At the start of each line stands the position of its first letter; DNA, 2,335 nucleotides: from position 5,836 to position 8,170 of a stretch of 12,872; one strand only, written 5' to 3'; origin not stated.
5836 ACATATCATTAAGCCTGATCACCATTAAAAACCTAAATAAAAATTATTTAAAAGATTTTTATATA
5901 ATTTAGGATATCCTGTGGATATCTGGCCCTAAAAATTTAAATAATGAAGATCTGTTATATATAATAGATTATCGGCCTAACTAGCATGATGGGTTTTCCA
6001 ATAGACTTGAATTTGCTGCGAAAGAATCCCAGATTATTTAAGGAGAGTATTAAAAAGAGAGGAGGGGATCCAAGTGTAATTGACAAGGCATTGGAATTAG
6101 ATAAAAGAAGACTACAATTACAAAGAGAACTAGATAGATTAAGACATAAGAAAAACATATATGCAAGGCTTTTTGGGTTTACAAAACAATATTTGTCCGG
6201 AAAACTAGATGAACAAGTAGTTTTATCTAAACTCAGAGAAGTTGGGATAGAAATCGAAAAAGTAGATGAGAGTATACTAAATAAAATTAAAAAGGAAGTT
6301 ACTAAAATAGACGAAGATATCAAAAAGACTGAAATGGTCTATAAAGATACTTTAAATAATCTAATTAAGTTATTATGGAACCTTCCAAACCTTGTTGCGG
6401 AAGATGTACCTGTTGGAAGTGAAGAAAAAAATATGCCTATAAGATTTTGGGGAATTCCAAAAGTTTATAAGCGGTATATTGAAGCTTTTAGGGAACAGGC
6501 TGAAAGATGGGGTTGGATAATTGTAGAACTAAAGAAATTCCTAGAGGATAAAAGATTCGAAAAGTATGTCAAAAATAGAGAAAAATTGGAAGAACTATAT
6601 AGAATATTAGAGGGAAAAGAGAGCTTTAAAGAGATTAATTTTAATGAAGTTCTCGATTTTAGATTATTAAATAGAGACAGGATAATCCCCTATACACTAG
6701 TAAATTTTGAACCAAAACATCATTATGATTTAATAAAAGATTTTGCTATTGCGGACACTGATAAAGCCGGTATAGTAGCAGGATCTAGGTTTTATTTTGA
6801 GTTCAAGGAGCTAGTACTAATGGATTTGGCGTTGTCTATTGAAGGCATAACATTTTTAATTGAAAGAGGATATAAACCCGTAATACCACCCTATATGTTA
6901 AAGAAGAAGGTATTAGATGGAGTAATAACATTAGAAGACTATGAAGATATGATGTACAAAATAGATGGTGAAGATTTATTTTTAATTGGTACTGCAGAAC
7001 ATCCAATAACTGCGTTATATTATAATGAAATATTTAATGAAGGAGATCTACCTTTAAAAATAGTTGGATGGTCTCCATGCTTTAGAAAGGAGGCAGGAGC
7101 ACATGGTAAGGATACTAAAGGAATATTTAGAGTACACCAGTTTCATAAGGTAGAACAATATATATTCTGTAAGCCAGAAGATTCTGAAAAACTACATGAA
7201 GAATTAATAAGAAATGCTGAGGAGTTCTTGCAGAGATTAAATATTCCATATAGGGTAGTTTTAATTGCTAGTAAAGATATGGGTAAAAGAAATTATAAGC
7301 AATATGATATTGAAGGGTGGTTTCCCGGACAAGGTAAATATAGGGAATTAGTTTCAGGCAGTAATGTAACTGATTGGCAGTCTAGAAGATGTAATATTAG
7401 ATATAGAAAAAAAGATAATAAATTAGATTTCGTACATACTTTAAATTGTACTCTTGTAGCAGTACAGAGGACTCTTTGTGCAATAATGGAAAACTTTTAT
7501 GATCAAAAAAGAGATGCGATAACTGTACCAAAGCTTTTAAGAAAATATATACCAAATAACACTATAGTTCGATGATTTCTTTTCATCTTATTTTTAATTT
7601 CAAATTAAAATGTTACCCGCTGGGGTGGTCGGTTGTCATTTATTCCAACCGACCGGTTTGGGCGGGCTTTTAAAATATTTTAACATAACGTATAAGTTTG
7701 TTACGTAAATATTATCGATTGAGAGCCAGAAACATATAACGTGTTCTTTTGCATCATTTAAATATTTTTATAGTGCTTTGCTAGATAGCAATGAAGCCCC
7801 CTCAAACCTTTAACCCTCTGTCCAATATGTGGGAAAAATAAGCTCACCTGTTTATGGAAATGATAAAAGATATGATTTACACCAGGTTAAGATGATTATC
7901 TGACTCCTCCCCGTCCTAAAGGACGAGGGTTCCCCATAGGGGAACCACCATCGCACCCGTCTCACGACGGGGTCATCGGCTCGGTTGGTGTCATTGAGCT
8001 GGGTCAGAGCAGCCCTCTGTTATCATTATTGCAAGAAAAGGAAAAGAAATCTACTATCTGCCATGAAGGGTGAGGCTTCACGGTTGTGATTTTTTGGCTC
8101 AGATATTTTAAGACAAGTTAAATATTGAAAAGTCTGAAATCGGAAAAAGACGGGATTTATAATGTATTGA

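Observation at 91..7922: GC-rich 25-27 nt motif present twice in inverted orientation: potential ~25-bp RNA-RNA duplex between the 3' flank of the methyltransferase gene and the 5' edge of the structured RNA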

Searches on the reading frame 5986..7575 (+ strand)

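Call 13: search_protein_families(library=pfam, proteins=[window:5986-7575:+])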
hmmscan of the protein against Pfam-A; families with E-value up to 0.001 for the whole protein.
window:5986-7575:+ (529 aa): 2 families
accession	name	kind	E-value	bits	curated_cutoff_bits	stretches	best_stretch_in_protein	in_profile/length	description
PF00587.30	tRNA-synt_2b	-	2.9e-43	148.4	29.3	1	328-504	8-179/179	tRNA synthetase class II core domain (G, H, P, S and T)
PF02403.27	Seryl_tRNA_N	-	8e-15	55.4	28.2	1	6-95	2-88/108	Seryl-tRNA synthetase N-terminal domain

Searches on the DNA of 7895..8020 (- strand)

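Call 72: search_dna_similar(query=window:7895-8020:-, collection=plasmids, mode=distant, max_rows=15, max_evalue=0.001)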
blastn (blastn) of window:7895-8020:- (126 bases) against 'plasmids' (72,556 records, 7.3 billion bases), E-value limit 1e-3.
Records with a match: 4; places in all: 4; records where one place covers at least 80% of the query: 0.
Best place of each record, by identity: 90-95% 1; 80-90% 3.
By first word of the organism name: Providencia 3; Saccharolobus 1.
By predicted mobility (MOB-suite, as given by PLSDB): non-mobilizable 4.
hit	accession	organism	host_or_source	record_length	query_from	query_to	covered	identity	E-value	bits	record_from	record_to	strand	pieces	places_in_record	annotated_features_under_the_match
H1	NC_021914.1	Saccharolobus solfataricus P2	geyser water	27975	87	126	32%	90.2%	5e-5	54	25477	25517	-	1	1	RNA-guided endonuclease TnpB family protein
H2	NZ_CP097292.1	Providencia sp. PROV188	cell culture,hospital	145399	84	120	29%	89.2%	6e-4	50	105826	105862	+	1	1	none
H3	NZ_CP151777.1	Providencia alcalifaciens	Homo sapiens,stool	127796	84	120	29%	89.2%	6e-4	50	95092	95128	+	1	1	none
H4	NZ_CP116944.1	Providencia alcalifaciens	Homo sapiens,rectal swab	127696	84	120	29%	89.2%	6e-4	50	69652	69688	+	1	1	none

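Call 73: search_dna_similar(query=window:7895-8020:-, collection=phages, mode=distant, max_rows=15, max_evalue=0.001)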
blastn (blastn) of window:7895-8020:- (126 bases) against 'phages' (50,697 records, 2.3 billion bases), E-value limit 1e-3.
Records with a match: 3; places in all: 3; records where one place covers at least 80% of the query: 0.
Best place of each record, by identity: 90-95% 3.
By first word of the organism name: Sulfolobus 2; Acidianus 1.
By host as written in the record: Sulfolobus solfataricus P2 2; Sulfolobus solfataricus 1.
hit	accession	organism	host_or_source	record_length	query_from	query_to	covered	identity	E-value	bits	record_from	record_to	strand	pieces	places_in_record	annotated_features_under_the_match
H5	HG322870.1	Sulfolobus monocaudavirus SMV1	Sulfolobus solfataricus P2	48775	87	124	30%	92.3%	2e-5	55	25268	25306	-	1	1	transposon:IS element-IS200-605 | IS605 OrfB family protein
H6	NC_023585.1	Sulfolobus monocaudavirus SMV1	Sulfolobus solfataricus P2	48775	87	124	30%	92.3%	2e-5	55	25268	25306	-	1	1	transposon:IS element-IS200-605 | transposase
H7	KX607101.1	Acidianus two-tailed virus 2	Sulfolobus solfataricus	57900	86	121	29%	91.9%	2e-4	51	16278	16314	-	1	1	none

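Call 74: get_annotated_region(hit=H5, flank=2500)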
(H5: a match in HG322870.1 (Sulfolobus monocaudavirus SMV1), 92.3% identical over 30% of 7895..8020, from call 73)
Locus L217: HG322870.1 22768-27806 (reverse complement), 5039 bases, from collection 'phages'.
description: Sulfolobus monocaudavirus SMV1 complete genome.
organism: Sulfolobus monocaudavirus SMV1 (NCBI taxid 1351702)
taxonomy: Viruses; Bicaudaviridae
host: Sulfolobus solfataricus P2; source: geyser water; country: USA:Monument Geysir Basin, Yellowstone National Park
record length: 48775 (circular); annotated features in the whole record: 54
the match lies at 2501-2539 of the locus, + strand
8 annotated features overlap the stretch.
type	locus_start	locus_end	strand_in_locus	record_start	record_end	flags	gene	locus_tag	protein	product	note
CDS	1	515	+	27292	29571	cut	-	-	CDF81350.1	Von Willebrand factor A domain-containing viral protein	-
mobile_element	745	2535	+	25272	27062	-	-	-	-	transposon:IS element-IS200-605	-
CDS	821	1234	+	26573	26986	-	-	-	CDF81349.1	IS200 OrfA family protein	-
CDS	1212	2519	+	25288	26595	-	-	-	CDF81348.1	IS605 OrfB family protein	-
CDS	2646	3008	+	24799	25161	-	-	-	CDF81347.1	hypothetical transmembrane protein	-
CDS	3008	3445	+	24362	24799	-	-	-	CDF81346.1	hypothetical protein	-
CDS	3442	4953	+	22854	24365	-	-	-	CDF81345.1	conserved archaeal viral AAA-ATPase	-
CDS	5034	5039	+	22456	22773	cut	-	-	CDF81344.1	Zinc finger,SWIM domain-containing protein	-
